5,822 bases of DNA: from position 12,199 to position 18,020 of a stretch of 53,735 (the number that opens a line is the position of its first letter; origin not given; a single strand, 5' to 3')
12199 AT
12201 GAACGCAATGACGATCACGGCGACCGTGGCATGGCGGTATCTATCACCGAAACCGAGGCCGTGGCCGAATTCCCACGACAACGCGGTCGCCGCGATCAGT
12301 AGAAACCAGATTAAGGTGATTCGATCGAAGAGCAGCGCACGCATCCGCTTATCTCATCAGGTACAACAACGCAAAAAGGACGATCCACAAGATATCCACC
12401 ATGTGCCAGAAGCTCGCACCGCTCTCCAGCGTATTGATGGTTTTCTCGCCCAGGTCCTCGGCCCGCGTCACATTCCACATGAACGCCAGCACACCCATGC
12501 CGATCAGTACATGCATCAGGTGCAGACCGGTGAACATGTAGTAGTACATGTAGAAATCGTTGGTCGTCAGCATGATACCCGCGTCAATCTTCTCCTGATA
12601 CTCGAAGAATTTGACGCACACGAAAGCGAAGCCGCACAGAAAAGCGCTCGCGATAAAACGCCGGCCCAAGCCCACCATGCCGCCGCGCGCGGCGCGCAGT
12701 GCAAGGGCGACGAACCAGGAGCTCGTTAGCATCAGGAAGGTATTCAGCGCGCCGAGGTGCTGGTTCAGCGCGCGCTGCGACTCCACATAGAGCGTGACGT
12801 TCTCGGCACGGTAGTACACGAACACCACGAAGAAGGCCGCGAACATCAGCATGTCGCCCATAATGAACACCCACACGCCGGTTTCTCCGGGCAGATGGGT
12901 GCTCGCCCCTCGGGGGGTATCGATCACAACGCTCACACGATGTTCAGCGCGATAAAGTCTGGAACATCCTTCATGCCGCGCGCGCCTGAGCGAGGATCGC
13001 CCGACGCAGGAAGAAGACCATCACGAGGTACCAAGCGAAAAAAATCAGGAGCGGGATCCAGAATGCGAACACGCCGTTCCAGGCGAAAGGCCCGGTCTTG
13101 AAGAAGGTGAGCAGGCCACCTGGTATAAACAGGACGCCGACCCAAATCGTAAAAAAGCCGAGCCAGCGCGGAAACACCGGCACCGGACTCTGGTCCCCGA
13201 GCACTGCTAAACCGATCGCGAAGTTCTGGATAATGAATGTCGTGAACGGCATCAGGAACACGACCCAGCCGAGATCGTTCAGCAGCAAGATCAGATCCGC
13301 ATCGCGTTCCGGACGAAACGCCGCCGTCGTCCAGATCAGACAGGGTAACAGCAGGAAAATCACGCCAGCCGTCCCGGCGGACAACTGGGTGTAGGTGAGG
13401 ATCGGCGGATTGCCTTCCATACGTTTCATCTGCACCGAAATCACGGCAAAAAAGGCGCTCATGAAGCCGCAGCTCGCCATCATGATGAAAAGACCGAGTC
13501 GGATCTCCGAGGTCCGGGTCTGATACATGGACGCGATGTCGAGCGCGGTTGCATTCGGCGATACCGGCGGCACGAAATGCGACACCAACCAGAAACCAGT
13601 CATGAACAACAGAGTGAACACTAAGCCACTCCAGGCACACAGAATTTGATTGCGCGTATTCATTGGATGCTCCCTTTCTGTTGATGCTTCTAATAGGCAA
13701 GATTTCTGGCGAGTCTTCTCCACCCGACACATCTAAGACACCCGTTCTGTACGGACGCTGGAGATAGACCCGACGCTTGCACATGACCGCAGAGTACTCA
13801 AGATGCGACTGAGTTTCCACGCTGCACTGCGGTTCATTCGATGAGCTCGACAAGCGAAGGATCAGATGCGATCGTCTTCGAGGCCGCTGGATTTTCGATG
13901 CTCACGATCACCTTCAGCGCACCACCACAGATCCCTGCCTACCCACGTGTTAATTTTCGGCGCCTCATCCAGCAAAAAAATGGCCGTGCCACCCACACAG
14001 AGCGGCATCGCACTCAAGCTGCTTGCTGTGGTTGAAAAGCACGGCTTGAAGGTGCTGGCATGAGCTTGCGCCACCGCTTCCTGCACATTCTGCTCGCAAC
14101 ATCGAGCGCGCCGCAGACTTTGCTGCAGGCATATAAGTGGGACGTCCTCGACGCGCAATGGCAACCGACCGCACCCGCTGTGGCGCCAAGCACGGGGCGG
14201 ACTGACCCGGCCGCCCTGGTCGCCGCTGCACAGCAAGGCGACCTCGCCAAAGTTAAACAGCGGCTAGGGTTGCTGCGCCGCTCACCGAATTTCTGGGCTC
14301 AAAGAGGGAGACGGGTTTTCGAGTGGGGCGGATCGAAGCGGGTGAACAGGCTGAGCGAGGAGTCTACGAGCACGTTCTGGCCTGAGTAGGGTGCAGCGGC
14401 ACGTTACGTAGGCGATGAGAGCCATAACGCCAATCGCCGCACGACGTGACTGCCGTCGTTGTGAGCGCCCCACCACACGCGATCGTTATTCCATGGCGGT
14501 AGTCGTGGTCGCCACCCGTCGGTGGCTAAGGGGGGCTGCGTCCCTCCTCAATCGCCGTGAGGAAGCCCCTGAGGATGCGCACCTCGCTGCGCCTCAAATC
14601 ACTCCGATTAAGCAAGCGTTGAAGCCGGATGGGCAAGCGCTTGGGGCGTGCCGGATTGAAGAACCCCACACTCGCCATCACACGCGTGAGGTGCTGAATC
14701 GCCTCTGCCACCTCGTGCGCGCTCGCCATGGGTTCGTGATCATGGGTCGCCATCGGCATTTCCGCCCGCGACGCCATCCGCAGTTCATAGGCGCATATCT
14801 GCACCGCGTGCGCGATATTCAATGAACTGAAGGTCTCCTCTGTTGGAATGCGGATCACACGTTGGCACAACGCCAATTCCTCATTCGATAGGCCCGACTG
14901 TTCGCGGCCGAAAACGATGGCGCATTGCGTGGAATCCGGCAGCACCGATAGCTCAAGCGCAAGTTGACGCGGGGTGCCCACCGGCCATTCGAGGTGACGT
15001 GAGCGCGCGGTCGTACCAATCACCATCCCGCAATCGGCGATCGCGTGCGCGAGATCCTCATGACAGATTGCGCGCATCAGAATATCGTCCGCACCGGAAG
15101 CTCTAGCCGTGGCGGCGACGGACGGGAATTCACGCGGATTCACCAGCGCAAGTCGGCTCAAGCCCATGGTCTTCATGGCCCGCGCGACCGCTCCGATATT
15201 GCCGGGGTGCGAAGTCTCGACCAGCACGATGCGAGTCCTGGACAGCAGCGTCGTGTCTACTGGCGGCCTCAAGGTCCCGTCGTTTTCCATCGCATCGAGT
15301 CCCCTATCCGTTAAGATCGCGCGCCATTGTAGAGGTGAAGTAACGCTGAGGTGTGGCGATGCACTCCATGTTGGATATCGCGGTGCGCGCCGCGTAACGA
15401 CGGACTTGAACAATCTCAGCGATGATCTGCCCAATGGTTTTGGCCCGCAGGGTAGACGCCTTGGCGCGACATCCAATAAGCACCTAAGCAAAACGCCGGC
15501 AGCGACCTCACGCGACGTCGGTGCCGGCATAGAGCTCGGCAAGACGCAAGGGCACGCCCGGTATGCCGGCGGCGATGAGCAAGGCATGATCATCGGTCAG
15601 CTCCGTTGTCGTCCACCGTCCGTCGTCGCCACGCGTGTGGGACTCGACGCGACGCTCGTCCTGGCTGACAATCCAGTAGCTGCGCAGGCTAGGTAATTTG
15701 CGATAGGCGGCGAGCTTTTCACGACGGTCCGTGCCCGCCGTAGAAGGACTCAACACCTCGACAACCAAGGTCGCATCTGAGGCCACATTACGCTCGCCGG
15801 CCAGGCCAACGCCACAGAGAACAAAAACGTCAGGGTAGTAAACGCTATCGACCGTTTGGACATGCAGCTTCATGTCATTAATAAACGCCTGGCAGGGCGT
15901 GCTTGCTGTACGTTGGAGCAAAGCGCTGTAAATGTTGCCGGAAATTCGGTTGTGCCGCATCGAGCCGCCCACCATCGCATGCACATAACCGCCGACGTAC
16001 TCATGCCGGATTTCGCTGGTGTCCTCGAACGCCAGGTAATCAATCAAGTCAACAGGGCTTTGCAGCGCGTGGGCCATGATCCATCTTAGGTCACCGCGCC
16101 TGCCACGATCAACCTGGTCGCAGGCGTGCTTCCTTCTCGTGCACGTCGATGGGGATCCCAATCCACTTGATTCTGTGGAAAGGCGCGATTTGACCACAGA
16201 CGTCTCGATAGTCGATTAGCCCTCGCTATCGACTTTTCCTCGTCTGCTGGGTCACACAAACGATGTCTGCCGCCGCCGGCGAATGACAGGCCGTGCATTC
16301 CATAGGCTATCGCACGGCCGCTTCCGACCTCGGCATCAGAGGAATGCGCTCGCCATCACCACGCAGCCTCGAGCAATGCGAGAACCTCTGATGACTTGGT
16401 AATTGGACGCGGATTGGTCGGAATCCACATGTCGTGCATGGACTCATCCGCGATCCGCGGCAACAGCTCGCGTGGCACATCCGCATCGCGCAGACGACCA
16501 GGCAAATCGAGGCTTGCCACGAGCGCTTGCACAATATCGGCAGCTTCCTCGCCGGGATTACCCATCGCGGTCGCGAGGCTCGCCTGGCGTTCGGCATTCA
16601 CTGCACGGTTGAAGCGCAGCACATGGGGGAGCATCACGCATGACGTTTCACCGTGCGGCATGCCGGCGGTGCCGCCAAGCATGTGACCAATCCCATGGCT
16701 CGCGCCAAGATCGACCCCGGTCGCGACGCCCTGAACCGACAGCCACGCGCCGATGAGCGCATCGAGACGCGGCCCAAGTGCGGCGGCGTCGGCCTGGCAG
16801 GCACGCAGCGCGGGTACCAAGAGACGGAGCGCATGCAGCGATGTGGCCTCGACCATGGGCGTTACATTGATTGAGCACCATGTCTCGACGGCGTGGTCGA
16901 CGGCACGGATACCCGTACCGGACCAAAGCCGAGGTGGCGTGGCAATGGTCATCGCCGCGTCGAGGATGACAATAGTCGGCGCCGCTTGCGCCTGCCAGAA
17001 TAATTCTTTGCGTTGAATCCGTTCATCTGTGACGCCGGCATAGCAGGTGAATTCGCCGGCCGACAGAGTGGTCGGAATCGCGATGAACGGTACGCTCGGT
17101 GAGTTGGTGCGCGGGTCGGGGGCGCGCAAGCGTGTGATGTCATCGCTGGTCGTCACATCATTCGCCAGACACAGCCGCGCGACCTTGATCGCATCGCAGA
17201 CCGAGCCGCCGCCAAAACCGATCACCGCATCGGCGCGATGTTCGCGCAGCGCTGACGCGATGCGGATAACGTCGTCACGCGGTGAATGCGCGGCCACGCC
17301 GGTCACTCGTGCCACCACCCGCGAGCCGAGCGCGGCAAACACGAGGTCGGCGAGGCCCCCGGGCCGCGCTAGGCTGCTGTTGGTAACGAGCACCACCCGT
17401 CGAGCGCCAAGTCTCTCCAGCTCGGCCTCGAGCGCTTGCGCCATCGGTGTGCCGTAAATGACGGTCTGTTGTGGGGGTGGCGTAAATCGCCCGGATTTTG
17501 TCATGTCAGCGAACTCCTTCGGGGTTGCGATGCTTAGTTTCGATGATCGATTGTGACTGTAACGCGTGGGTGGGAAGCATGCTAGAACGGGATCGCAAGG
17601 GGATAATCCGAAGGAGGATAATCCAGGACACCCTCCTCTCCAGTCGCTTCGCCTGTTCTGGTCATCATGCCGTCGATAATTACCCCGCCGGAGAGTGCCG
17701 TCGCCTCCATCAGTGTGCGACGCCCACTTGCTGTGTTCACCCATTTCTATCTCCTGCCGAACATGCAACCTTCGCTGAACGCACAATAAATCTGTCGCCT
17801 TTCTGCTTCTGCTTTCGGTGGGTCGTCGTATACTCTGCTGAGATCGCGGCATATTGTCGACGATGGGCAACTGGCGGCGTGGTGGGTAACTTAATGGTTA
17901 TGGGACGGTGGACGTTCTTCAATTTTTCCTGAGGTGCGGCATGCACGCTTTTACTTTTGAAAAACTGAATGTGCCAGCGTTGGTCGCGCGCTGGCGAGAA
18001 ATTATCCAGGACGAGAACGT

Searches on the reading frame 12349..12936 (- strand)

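Call 28: search_protein_families(library=pfam, proteins=[window:12349-12936:-])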
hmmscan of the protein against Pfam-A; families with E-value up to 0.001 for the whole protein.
window:12349-12936:- (195 aa): 1 family
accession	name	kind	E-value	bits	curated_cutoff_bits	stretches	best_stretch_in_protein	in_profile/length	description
PF00510.24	COX3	-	5.7e-11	43.2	23.8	1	19-193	78-255/258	Cytochrome c oxidase subunit III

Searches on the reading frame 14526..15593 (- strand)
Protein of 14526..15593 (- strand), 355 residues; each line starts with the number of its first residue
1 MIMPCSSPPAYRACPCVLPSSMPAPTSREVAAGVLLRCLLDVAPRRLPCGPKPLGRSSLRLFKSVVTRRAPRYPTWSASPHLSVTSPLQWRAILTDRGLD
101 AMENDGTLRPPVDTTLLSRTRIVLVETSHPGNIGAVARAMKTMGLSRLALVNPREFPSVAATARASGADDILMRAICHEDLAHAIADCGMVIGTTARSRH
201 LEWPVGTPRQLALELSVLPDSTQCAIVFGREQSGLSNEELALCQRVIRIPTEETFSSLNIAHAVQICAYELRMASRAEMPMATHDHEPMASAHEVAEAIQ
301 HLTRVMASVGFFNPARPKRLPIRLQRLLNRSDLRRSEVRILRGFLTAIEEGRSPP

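Call 28: search_protein_families(library=pfam, proteins=[window:14526-15593:-])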
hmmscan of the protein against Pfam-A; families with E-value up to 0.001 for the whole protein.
window:14526-15593:- (355 aa): 1 family
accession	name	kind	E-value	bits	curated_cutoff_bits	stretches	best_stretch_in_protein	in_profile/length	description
PF00588.24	SpoU_methylase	-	2e-30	106.2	29.7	1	120-269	2-142/142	SpoU rRNA Methylase family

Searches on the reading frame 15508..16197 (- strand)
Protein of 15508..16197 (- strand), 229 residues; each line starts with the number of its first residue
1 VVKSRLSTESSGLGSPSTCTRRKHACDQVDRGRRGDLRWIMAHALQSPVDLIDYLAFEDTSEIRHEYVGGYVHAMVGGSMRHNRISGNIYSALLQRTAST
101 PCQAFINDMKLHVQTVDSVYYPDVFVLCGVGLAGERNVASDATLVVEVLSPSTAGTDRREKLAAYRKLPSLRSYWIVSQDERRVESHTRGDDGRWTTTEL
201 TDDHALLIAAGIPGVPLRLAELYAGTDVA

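Call 28: search_protein_families(library=pfam, proteins=[window:15508-16197:-])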
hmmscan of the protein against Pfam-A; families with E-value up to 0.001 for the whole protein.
window:15508-16197:- (229 aa): 1 family
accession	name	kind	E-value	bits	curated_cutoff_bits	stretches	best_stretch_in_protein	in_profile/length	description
PF05685.18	Uma2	-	5.1e-33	114.4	27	1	53-217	3-169/172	Putative restriction endonuclease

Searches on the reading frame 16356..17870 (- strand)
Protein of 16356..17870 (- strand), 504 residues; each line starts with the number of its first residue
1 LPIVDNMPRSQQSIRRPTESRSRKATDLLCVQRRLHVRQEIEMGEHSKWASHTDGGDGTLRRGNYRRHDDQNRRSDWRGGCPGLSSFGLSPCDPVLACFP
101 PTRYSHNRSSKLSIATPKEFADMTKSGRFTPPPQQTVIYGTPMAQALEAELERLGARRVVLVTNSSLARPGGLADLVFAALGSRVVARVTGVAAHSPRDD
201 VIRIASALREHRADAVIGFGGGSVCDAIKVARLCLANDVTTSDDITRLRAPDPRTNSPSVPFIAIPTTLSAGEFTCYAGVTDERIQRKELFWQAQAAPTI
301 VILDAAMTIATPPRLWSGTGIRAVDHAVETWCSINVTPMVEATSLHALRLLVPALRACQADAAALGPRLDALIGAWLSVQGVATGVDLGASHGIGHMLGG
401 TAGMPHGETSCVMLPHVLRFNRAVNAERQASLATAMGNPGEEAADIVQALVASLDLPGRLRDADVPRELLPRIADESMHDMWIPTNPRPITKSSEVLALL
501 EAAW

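Call 28: search_protein_families(library=pfam, proteins=[window:16356-17870:-])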
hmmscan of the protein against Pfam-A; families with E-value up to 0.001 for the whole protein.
window:16356-17870:- (504 aa): 3 families
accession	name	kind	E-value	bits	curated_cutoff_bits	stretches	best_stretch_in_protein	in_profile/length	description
PF25137.1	ADH_Fe_C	-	7.6e-34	117.5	27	1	319-504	4-194/194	Fe-containing alcohol dehydrogenase family, C-terminal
PF00465.25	Fe-ADH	-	8.3e-31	107.3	31.3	1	136-304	3-167/168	Iron-containing alcohol dehydrogenase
PF13685.12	Fe-ADH_2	-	1.8e-08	35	28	1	145-231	8-93/149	Iron-containing alcohol dehydrogenase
